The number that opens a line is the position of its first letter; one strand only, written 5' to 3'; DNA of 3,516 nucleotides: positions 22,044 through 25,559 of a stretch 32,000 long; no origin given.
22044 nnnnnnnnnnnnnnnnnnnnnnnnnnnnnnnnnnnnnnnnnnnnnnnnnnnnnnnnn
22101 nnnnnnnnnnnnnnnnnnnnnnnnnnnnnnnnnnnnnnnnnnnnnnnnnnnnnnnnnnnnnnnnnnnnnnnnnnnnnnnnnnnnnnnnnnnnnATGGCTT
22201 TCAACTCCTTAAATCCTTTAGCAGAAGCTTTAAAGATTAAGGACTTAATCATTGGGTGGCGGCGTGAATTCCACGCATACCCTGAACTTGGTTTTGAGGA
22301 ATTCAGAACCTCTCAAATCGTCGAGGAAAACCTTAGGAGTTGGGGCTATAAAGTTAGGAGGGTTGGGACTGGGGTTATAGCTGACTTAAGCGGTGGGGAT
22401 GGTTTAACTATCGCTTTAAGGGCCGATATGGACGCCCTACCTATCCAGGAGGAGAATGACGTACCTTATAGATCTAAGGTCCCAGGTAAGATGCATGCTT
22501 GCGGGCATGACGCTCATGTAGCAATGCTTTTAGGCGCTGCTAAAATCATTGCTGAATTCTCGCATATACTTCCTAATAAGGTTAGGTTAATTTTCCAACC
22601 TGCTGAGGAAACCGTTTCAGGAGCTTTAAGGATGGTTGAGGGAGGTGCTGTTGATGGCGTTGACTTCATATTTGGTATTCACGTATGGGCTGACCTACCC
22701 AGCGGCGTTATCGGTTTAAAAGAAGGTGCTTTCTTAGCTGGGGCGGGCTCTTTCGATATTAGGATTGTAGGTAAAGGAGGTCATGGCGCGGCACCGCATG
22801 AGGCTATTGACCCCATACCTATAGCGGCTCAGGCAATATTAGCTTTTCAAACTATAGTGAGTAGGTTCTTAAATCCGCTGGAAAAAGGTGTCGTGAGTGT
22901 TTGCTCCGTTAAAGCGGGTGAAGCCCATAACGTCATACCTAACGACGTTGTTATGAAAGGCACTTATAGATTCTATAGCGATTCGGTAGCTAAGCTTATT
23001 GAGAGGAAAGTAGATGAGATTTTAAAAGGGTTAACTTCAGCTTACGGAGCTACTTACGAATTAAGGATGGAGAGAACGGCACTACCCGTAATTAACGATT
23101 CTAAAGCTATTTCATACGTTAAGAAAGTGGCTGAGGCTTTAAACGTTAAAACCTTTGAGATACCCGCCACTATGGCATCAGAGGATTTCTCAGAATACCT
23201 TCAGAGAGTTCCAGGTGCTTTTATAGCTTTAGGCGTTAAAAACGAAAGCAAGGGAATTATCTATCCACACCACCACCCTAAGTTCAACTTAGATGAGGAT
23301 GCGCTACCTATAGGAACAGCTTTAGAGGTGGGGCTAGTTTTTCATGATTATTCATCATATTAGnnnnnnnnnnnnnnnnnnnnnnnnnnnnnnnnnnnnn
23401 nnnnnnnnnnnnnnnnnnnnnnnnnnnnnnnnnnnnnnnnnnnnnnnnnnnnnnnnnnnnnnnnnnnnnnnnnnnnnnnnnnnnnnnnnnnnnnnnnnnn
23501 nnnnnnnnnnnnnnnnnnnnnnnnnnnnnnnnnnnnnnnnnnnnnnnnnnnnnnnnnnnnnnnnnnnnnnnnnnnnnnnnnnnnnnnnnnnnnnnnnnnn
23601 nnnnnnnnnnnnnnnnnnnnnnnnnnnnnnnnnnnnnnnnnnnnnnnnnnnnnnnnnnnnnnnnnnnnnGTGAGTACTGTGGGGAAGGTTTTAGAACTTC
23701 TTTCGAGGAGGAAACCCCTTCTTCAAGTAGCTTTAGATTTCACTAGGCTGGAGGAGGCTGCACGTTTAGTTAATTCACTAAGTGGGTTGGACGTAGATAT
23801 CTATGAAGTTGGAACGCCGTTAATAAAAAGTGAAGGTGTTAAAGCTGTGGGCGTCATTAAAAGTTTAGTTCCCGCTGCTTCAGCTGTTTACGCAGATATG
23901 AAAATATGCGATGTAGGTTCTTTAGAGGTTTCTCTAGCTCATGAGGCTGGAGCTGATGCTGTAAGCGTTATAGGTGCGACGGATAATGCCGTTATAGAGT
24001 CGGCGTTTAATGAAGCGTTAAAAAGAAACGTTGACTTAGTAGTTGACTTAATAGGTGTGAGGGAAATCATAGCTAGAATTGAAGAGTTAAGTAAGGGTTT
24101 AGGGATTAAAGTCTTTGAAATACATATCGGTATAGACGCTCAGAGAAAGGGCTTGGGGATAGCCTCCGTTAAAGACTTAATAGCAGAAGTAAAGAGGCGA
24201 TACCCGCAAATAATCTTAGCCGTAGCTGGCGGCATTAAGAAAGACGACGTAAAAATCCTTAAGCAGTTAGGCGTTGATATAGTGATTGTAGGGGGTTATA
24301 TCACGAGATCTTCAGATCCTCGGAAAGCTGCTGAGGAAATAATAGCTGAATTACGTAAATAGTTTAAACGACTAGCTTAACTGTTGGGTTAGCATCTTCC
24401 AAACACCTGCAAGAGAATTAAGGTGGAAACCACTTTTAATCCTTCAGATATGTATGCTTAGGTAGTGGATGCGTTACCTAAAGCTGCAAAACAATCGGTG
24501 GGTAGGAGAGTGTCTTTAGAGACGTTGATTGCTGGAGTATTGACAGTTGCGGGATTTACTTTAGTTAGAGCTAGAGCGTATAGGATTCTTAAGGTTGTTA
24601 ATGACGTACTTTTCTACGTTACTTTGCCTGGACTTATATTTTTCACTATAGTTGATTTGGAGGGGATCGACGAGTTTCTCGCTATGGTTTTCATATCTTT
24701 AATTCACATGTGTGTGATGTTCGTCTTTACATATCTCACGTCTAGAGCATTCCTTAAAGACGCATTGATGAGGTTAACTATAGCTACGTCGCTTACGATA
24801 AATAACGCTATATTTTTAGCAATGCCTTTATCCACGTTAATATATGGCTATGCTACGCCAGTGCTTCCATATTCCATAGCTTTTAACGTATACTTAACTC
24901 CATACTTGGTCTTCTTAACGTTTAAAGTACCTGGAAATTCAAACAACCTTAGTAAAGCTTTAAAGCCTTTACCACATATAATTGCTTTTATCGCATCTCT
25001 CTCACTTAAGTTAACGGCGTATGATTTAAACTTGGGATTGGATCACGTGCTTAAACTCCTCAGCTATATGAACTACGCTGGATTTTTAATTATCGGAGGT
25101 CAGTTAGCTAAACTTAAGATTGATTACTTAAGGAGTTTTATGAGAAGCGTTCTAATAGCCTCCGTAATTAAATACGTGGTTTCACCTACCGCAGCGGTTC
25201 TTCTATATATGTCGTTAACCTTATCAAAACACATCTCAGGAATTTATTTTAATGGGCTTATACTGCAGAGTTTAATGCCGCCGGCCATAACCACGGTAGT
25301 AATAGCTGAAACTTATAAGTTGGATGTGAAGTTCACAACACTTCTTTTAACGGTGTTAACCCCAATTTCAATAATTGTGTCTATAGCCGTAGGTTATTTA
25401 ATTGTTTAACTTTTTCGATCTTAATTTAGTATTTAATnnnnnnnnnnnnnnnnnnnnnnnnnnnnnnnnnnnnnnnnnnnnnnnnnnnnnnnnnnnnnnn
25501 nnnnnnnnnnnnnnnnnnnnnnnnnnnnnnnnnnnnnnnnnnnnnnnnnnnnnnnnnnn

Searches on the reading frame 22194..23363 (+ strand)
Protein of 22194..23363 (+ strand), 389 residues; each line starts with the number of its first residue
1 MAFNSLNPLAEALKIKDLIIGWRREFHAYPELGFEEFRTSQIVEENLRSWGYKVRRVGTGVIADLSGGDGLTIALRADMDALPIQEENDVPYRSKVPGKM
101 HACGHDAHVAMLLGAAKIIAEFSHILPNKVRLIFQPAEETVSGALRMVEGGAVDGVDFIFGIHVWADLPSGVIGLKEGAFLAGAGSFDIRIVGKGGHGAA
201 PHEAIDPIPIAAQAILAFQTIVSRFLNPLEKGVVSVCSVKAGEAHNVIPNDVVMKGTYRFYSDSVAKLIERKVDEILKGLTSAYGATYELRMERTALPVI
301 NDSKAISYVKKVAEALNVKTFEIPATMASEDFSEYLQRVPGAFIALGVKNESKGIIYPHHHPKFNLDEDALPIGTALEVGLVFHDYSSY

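Call 14: search_protein_families(library=pfam, proteins=[window:22194-23363:+])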
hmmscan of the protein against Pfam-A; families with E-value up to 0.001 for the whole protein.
window:22194-23363:+ (389 aa): 2 families
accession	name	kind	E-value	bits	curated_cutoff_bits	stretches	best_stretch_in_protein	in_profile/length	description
PF01546.33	Peptidase_M20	-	1.7e-43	149.4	24.6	1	74-381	1-203/206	Peptidase family M20/M25/M40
PF07687.19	M20_dimer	-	7.3e-12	45.6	21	1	183-278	5-100/107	Peptidase dimerisation domain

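Call 45: find_encoding_contigs(protein=window:22194-23363:+, flank=3000, max_places=4)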
Protein window:22194-23363:+ (389 aa): no gene with exactly this product is on record in the collection.

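Call 46: find_homologous_proteins(query=window:22194-23363:+, max_evalue=1e-40)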
Query window:22194-23363:+ (389 aa): 7978 proteins with E <= 1e-40 among 8000 candidates; the best 120 are listed.
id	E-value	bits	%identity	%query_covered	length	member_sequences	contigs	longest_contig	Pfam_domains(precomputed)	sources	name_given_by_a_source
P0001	5.6e-257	870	100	100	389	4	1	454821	PF01546.34,PF07687.20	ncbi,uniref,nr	ncbi:MAG: peptidase M20 [Zestosphaera tikiterensis]|uniref:Peptidase M20 n=1 Tax=Zestosphaera tikite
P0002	1.3e-176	605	69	97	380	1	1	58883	PF01546.34,PF07687.20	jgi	-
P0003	1.3e-176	605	69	97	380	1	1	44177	PF01546.34,PF07687.20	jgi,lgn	-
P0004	1.5e-176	605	69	97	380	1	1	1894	PF01546.34,PF07687.20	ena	-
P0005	3.1e-176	604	69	97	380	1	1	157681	PF01546.34,PF07687.20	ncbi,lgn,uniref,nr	ncbi:M20 metallopeptidase family protein [Thermococcus alcaliphilus]|uniref:M20 metallopeptidase fam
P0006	7.5e-176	603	68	97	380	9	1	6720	PF01546.34,PF07687.20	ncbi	-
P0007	1.6e-175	602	69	97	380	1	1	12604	PF01546.34,PF07687.20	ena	-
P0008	4.0e-175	601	68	97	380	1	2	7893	PF01546.34,PF07687.20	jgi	-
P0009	4.1e-175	600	69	97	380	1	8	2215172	PF01546.34,PF07687.20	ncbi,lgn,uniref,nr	ncbi:peptidase M20 [Thermococcus litoralis DSM 5473]|uniref:Peptidase M20 n=1 Tax=Thermococcus litor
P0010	4.8e-175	600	68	97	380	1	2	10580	PF01546.34,PF07687.20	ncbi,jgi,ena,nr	ncbi:amidohydrolase [Thermococci archaeon]|nr:MAG: amidohydrolase [Thermococci archaeon]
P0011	5.2e-175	600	68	97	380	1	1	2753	PF01546.34,PF07687.20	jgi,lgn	-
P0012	6.5e-175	600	68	97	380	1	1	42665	PF01546.34,PF07687.20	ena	-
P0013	7.1e-175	600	68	97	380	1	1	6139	PF01546.34,PF07687.20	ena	-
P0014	1.1e-174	599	68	97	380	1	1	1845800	PF01546.34,PF07687.20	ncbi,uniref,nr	ncbi:M20 metallopeptidase family protein [Thermococcus sibiricus]|uniref:Bifunctional carboxypeptida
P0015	2.8e-174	598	68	97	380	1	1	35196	PF01546.34,PF07687.20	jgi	jgi:amidohydrolase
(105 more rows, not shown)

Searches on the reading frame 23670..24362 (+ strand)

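Call 14: search_protein_families(library=pfam, proteins=[window:23670-24362:+])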
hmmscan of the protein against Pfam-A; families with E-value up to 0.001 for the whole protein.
window:23670-24362:+ (230 aa): 3 families
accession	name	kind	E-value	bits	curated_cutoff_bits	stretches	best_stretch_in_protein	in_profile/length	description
PF00215.30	OMPdecase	-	5.2e-31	108.7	27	1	16-224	1-221/221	Orotidine 5'-phosphate decarboxylase / HUMPS family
PF01729.25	QRPTase_C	-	2e-06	28.1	23.1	1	166-212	113-159/169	Quinolinate phosphoribosyl transferase, C-terminal domain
PF13714.12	PEP_mutase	-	0.00033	20.7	31.5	0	91-125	167-200/240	Phosphoenolpyruvate phosphomutase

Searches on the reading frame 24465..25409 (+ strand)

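Call 14: search_protein_families(library=pfam, proteins=[window:24465-25409:+])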
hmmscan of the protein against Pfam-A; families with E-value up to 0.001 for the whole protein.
window:24465-25409:+ (314 aa): 1 family
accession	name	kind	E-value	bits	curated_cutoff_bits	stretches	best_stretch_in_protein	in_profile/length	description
PF03547.23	Mem_trans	-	9.9e-07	28.1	25.7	1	170-304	204-337/343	Membrane transport protein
